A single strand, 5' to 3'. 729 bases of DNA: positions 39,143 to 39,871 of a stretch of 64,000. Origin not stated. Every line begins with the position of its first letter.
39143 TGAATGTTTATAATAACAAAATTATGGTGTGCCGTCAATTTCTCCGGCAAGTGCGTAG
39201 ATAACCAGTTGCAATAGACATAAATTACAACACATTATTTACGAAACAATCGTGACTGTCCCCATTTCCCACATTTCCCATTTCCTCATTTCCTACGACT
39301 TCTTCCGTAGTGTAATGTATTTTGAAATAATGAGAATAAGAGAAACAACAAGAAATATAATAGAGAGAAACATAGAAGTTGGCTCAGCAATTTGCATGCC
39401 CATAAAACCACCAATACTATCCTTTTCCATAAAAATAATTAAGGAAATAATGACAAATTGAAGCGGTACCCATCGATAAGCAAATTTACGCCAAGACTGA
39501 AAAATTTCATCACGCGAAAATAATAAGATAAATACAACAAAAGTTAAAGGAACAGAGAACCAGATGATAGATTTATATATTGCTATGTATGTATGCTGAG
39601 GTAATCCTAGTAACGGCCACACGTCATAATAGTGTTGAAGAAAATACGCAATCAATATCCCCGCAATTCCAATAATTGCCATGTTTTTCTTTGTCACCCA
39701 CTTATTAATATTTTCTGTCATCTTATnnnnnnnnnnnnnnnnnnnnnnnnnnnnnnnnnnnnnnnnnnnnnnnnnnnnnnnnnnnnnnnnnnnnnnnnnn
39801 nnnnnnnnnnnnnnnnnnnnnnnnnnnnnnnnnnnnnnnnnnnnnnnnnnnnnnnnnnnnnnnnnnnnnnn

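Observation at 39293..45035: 1565-aa beta-helix / HEXXH surface protein operon with two paralogous 4-TM proteins and an upstream 22-bp inverted repeat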

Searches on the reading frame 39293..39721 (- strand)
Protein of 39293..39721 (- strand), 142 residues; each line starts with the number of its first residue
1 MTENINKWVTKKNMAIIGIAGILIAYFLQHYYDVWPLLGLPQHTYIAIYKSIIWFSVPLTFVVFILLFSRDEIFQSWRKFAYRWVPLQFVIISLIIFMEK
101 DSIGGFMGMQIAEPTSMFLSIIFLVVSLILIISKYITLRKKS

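Call 6: search_protein_families(library=pfam, proteins=[window:39293-39721:-], max_evalue=0.1)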
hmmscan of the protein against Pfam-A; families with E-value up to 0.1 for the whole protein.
window:39293-39721:- (142 aa): 0 families

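Call 23: search_protein_families(library=ncbifam, proteins=[window:39293-39721:-], max_evalue=0.1)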
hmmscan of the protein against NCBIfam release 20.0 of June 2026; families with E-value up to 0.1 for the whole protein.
window:39293-39721:- (142 aa): 0 families

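Call 68: search_protein_families(library=padloc, proteins=[window:39293-39721:-], max_evalue=0.1)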
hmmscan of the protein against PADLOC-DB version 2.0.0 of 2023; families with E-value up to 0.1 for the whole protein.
window:39293-39721:- (142 aa): 0 families
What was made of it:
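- Tried and rejected: No hit for the 4-TM proteins or the giant (call 68).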
